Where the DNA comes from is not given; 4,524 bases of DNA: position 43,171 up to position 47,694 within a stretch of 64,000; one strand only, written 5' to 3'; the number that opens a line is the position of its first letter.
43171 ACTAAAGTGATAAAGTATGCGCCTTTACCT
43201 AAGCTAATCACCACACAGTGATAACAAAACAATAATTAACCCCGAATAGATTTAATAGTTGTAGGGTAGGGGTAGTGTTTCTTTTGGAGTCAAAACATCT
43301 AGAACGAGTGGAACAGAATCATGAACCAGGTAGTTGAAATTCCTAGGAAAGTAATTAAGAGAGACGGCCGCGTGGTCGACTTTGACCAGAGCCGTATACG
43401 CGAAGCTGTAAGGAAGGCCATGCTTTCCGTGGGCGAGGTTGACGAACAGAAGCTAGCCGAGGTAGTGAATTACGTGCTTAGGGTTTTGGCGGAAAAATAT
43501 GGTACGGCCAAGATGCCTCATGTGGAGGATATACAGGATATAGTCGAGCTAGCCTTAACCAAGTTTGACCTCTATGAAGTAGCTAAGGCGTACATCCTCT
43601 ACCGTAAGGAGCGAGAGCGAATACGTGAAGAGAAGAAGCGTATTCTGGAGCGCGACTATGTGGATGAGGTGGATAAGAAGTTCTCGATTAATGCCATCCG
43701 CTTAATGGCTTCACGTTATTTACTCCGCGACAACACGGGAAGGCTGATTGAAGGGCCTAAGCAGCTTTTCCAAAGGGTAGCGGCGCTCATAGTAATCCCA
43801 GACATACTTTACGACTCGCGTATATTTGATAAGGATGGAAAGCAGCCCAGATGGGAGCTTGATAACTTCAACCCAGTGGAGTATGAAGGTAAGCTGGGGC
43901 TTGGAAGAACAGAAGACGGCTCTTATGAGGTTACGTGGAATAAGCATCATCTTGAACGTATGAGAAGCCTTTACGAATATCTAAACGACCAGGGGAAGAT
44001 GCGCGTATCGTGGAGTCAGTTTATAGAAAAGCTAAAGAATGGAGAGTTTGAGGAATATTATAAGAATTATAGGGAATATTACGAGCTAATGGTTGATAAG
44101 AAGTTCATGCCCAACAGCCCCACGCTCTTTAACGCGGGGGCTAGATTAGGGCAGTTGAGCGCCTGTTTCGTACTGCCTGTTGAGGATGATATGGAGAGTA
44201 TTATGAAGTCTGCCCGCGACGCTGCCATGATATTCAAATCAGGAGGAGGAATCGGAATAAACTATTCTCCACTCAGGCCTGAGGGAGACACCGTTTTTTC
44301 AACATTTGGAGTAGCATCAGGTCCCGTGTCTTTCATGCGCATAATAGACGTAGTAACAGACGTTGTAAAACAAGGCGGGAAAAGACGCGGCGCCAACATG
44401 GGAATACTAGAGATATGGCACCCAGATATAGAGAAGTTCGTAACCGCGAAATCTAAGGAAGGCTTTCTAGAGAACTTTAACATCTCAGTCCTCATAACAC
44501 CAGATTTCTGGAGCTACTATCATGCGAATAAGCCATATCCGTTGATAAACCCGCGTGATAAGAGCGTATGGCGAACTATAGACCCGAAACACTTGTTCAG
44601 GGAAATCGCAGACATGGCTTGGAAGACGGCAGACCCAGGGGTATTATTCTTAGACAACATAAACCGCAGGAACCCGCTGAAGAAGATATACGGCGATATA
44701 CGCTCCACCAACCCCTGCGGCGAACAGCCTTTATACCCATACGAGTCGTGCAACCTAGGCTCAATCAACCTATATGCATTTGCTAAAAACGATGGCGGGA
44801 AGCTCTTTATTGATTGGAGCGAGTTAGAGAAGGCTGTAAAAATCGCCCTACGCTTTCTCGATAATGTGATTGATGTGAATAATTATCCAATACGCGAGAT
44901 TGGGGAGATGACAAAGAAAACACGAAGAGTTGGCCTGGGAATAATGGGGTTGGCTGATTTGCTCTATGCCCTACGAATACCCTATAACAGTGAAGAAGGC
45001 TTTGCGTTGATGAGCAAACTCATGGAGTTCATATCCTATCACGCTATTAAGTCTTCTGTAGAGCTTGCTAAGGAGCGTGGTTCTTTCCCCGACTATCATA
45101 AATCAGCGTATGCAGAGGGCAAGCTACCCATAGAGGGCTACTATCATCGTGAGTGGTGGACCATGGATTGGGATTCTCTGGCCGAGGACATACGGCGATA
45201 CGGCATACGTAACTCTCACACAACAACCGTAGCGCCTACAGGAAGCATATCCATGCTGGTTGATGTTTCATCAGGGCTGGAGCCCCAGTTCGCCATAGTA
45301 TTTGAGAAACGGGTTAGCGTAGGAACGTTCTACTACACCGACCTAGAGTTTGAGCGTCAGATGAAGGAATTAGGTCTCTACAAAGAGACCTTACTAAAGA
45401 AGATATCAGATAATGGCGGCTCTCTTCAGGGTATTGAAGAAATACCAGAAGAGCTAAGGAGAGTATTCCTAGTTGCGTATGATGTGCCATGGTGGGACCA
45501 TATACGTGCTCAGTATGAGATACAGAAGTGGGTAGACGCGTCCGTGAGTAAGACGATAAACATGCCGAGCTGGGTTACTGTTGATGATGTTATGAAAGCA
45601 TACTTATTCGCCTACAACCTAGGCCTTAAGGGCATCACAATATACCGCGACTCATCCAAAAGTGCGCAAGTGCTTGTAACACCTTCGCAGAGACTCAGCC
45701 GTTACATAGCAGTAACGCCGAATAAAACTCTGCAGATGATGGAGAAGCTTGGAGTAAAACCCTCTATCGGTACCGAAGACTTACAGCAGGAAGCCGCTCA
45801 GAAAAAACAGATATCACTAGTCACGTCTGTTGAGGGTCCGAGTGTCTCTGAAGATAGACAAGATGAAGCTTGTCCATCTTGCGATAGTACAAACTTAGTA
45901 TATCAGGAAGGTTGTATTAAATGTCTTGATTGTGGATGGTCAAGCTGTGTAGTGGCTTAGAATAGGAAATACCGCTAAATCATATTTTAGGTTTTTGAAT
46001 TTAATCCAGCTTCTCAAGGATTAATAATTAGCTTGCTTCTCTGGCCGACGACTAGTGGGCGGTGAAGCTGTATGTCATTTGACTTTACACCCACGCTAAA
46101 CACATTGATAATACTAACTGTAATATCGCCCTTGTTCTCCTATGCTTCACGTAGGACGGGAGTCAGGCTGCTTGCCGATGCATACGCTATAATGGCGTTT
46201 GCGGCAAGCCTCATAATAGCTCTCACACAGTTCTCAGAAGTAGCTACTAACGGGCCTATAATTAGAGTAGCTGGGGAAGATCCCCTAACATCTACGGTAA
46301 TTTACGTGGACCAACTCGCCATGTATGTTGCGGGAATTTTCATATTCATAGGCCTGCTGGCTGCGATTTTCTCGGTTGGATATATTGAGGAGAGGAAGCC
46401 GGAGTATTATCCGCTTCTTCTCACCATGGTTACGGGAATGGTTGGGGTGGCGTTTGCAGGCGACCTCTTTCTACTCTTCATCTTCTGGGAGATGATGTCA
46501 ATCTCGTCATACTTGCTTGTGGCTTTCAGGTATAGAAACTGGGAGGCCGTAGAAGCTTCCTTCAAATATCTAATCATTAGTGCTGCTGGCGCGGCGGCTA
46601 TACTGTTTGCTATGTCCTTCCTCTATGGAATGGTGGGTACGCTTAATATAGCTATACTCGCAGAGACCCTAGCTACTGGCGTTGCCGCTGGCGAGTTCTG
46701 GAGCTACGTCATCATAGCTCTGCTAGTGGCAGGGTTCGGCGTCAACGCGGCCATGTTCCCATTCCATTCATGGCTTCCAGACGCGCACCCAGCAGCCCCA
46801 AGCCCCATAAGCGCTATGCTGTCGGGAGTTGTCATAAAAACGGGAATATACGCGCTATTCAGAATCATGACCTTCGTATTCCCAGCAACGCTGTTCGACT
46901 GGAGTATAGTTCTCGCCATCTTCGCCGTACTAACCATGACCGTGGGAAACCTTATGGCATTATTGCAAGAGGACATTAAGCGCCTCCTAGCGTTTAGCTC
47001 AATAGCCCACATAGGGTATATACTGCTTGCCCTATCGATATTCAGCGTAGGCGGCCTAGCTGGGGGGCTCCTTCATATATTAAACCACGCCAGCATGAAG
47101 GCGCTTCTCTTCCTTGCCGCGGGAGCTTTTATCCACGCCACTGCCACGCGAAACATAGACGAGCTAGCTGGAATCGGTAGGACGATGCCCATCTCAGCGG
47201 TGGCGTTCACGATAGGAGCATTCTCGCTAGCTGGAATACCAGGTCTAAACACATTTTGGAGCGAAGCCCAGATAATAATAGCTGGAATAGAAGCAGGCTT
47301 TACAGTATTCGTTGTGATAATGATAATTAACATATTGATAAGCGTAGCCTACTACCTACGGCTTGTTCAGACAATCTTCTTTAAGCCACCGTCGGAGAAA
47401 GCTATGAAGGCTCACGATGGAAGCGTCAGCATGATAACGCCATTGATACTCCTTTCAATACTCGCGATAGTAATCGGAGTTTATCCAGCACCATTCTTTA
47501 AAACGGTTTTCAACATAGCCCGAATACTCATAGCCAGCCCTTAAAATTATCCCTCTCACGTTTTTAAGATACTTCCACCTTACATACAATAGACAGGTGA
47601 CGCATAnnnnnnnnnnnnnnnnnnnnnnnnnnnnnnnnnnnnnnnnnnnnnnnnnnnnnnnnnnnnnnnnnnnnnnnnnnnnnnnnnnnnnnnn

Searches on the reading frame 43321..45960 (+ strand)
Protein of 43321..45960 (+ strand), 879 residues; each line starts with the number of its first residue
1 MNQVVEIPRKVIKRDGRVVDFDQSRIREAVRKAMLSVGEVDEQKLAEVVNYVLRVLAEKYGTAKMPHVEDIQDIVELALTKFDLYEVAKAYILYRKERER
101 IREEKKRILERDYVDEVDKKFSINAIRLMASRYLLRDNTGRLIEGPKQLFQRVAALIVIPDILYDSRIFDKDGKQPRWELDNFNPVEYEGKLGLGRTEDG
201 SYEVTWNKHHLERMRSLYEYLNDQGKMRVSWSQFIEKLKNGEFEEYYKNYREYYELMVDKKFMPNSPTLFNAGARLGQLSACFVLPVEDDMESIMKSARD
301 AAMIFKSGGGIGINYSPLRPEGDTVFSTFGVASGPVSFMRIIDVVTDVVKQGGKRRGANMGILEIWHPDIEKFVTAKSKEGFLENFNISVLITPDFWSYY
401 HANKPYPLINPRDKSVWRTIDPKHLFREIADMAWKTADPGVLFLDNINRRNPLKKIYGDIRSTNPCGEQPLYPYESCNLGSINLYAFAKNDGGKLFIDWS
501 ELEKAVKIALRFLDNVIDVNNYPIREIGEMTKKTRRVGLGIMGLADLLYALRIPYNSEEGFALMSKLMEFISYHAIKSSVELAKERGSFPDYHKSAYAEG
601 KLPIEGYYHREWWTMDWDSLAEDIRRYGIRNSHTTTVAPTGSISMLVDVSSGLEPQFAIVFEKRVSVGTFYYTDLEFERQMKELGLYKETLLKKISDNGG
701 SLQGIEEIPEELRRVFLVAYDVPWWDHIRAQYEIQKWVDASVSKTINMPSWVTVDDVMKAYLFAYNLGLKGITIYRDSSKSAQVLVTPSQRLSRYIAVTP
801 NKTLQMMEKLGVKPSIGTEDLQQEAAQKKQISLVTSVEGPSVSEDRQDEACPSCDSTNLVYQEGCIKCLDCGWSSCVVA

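Call 3: search_protein_families(library=pfam, proteins=[window:43321-45960:+], max_evalue=0.01)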
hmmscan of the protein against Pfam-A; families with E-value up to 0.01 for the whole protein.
window:43321-45960:+ (879 aa): 3 families
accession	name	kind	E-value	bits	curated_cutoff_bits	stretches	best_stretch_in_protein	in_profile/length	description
PF02867.20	Ribonuc_red_lgC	-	2.9e-157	524.9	23.9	1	280-775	1-523/523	Ribonucleotide reductase, barrel domain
PF03477.21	ATP-cone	-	5.9e-22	78.5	25.8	1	10-99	2-87/88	ATP cone domain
PF00317.26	Ribonuc_red_lgN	-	5e-17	62.2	28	1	120-276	2-76/77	Ribonucleotide reductase, all-alpha domain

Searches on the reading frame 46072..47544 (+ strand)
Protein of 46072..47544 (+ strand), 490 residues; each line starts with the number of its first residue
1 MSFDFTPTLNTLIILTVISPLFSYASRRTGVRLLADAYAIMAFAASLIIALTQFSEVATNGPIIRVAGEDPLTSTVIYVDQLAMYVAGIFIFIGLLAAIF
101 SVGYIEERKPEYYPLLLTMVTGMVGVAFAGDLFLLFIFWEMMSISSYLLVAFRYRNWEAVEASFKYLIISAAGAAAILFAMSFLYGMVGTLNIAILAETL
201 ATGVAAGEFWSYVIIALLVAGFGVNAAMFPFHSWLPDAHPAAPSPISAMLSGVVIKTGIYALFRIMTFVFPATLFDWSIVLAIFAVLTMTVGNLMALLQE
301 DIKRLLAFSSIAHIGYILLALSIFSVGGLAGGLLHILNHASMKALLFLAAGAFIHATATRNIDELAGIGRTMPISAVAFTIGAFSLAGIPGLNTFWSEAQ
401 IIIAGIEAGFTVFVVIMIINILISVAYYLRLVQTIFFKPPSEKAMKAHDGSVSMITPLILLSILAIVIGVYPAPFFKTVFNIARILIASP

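Call 3: search_protein_families(library=pfam, proteins=[window:46072-47544:+], max_evalue=0.01)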
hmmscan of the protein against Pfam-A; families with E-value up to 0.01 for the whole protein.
window:46072-47544:+ (490 aa): 2 families
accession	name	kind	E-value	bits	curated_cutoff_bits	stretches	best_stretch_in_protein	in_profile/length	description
PF00361.26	Proton_antipo_M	-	1.1e-71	241.9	21.5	1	129-423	1-293/294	NADH:quinone oxidoreductase/Mrp antiporter, TM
PF00662.26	Proton_antipo_N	-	0.00023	21.5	24.5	1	76-108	12-44/51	NADH-Ubiquinone oxidoreductase (complex I), chain 5 N-terminus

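Call 4: search_protein_families(library=ncbifam, proteins=[window:46072-47544:+], max_evalue=0.01)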
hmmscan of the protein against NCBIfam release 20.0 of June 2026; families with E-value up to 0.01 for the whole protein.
window:46072-47544:+ (490 aa): 76 families (the best 25 are shown)
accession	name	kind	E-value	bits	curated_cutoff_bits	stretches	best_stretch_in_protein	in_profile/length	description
NF006240.0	PRK08376.1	subfamily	3.2e-99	333.2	662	1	23-479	20-499/521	putative monovalent cation/H+ antiporter subunit D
NF006241.0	PRK08377.1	equivalog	6.2e-91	305.9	645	1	12-483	8-474/494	NADH dehydrogenase subunit N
NF006419.0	PRK08668.1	equivalog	2.5e-84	284.2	617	1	9-483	4-478/613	NADH dehydrogenase subunit M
NF005086.0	PRK06521.1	equivalog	2.6e-84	284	667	1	11-488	10-508/669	hydrogenase 4 subunit B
TIGR01770.1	NDH_I_N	subfamily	1.8e-78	264.7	332.6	1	9-475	10-471/472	NADH-quinone oxidoreductase subunit NuoN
TIGR01972.1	NDH_I_M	subfamily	1.8e-78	264.4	263.8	1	9-479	1-475/486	NADH-quinone oxidoreductase subunit M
NF005097.0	PRK06525.1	equivalog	2.6e-76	257.3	430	1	15-472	7-475/480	hydrogenase 4 subunit D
NF009305.0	PRK12662.1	equivalog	1.3e-73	248.5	700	1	11-486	4-490/492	putative monovalent cation/H+ antiporter subunit D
NF009288.0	PRK12648.1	equivalog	2.1e-73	247.9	1104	1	9-483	3-482/954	monovalent cation/H+ antiporter subunit A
NF009306.0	PRK12663.1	equivalog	1.1e-71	242.2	542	1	34-485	29-480/498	Na+/H+ antiporter subunit D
NF005818.0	PRK07691.1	equivalog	2.5e-68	231.3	586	1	11-485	4-482/496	Na+/H+ antiporter subunit D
NF006236.0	PRK08375.1-1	equivalog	2.8e-68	231.1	663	1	34-479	32-488/493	putative monovalent cation/H+ antiporter subunit D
NF005561.0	PRK07234.1-1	equivalog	1.4e-66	225.5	718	1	18-445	20-448/569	putative monovalent cation/H+ antiporter subunit D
NF009310.0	PRK12668.1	equivalog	3e-64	217.9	564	1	61-478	49-440/584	Na(+)/H(+) antiporter subunit D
NF006418.0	PRK08667.1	equivalog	3.2e-64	217.6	794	1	13-478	10-492/644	hydrogenase membrane subunit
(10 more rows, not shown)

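Call 102: search_protein_families(library=padloc, proteins=[window:46072-47544:+], max_evalue=0.01)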
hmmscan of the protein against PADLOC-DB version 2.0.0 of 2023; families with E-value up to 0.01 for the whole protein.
window:46072-47544:+ (490 aa): 0 families
